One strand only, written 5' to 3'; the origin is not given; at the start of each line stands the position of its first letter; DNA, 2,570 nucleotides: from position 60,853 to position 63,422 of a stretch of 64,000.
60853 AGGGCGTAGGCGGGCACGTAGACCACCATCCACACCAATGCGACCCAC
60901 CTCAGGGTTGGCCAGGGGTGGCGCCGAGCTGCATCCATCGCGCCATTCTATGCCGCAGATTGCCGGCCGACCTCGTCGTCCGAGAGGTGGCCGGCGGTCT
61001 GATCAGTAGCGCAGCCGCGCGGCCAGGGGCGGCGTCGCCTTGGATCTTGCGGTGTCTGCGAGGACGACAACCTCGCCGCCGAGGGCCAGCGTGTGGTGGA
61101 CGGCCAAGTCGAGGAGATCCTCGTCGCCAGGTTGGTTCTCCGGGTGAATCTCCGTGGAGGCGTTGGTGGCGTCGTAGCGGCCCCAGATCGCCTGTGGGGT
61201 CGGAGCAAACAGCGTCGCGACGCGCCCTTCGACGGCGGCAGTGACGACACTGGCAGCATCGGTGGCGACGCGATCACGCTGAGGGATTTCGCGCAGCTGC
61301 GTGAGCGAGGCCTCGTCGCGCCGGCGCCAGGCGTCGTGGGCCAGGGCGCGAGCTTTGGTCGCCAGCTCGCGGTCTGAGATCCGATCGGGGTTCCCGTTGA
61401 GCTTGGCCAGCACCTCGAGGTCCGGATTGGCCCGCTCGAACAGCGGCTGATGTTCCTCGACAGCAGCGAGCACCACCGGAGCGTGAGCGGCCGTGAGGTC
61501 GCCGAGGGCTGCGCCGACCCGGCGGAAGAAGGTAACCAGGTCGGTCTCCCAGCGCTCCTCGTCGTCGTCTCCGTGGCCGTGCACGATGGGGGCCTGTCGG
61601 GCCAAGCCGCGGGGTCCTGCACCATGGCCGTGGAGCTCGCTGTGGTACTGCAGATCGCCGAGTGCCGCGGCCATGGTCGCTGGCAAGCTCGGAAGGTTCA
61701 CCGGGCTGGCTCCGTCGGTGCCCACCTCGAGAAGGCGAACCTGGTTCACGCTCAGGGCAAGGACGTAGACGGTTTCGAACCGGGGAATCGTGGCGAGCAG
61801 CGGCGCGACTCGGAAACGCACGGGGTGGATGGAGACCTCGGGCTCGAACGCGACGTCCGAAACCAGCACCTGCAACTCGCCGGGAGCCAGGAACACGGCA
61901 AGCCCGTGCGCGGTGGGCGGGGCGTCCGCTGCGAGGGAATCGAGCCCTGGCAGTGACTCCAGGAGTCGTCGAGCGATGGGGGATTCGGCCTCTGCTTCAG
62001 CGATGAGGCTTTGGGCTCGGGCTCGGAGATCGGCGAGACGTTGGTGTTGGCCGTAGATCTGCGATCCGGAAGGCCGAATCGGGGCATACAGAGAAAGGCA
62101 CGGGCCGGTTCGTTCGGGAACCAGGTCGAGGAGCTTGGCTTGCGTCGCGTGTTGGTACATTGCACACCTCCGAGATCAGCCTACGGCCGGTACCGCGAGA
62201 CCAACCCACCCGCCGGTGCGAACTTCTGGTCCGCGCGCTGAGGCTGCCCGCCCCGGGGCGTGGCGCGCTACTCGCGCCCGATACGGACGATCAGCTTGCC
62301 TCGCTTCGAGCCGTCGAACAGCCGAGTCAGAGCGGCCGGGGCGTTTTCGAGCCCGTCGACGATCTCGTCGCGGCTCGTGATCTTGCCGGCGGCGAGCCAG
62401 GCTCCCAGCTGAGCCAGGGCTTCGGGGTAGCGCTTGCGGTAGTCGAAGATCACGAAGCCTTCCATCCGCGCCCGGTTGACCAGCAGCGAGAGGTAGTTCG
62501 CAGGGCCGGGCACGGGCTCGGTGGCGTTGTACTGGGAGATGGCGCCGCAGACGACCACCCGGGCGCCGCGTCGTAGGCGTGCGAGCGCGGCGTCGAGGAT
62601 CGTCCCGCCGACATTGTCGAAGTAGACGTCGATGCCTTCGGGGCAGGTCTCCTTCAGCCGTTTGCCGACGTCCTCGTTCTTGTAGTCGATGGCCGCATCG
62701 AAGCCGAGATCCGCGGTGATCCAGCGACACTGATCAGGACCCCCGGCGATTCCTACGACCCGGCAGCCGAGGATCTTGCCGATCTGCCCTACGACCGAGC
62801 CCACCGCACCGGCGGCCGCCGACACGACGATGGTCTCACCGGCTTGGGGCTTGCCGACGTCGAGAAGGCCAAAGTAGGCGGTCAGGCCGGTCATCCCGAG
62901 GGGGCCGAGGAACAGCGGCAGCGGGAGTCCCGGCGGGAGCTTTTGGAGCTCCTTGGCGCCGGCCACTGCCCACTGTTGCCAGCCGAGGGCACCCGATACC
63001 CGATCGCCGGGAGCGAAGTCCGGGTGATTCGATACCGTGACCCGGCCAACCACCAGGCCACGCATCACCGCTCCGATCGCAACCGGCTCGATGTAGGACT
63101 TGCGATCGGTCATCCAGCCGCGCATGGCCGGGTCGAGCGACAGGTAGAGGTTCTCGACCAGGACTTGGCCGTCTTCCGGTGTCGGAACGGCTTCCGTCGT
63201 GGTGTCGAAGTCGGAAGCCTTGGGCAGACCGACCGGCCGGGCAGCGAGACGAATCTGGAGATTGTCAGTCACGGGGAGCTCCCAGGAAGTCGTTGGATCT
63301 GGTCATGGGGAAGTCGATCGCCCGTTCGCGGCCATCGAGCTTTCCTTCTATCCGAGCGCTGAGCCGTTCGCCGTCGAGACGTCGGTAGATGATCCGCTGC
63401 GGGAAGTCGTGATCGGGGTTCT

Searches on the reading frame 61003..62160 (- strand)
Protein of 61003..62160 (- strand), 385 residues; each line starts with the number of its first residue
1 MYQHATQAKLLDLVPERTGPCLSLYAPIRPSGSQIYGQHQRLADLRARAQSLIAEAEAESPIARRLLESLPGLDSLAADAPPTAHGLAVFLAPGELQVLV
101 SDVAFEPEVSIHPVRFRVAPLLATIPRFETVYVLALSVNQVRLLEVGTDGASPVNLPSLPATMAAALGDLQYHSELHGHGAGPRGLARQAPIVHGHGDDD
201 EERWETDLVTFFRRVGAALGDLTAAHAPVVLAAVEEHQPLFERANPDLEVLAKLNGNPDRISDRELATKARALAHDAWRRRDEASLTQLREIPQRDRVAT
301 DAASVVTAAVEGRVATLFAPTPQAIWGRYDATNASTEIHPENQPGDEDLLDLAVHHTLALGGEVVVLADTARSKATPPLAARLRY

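Call 28: search_protein_families(library=pfam, proteins=[window:61003-62160:-], max_evalue=0.0001)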
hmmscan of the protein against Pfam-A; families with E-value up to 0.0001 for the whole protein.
window:61003-62160:- (385 aa): 5 families
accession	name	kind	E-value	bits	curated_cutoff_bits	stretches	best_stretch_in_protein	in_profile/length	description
PF18845.6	baeRF_family3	-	2.4e-26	93.5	31.5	1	132-313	3-168/168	Bacterial archaeo-eukaryotic release factor family 3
PF18848.6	baeRF_family6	-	8.8e-19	68.8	27.5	1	131-274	3-147/149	Bacterial archaeo-eukaryotic release factor family 6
PF18849.6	baeRF_family7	-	9.6e-18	65.2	27.2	1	132-275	2-143/144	Bacterial archaeo-eukaryotic release factor family 7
PF18855.6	baeRF_family11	-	1e-14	55.5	27.2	1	130-273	3-132/139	Bacterial archaeo-eukaryotic release factor family 11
PF18851.6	baeRF_family8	-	1.1e-14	54.9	27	1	130-280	3-139/141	Bacterial archaeo-eukaryotic release factor family 8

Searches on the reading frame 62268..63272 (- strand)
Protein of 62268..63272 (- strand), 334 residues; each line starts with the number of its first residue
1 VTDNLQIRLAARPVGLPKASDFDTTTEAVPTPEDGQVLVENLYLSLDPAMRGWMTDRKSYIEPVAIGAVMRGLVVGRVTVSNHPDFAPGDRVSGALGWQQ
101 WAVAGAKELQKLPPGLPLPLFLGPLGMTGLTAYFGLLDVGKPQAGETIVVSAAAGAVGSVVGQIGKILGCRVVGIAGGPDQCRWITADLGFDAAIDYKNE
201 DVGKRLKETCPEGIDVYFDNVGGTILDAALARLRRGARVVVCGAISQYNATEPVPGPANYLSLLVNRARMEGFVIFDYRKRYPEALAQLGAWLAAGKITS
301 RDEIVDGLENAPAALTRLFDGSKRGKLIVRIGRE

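Call 28: search_protein_families(library=pfam, proteins=[window:62268-63272:-], max_evalue=0.0001)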
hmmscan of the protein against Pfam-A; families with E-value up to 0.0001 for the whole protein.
window:62268-63272:- (334 aa): 3 families
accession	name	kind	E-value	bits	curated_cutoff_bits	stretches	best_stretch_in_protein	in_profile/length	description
PF16884.10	ADH_N_2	-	1e-40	138.5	31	1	6-112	2-108/108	N-terminal domain of oxidoreductase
PF00107.32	ADH_zinc_N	-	2.7e-21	76.3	31.8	1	156-288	1-126/129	Zinc-binding dehydrogenase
PF13602.12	ADH_zinc_N_2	-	9.7e-16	59.4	27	1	189-329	1-134/134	Zinc-binding dehydrogenase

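Call 42: find_encoding_contigs(protein=window:62268-63272:-, flank=10000, max_places=2)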
Protein window:62268-63272:- (334 aa): 6 contigs read that carry it; 2 places shown.
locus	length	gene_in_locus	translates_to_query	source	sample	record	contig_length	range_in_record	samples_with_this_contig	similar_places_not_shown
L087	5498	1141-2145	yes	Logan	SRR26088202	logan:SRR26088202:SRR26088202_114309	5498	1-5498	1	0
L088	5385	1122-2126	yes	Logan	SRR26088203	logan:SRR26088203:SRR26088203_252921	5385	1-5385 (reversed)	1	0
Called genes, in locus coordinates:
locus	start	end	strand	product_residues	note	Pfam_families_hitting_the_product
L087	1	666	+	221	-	?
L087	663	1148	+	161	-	PF19780:DUF6265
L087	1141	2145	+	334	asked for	PF16884:ADH_N_2, PF00107:ADH_zinc_N, PF13602:ADH_zinc_N_2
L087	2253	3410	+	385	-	PF18845:baeRF_family3, PF18848:baeRF_family6, PF18849:baeRF_family7, PF18851:baeRF_family8, PF18855:baeRF_family11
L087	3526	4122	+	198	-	-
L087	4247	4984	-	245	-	-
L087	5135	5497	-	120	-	?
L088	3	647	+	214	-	?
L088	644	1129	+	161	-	PF19780:DUF6265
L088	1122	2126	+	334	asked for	PF16884:ADH_N_2, PF00107:ADH_zinc_N, PF13602:ADH_zinc_N_2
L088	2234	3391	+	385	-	PF18845:baeRF_family3, PF18848:baeRF_family6, PF18849:baeRF_family7, PF18851:baeRF_family8, PF18855:baeRF_family11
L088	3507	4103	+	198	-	-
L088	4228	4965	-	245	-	-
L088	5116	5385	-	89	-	?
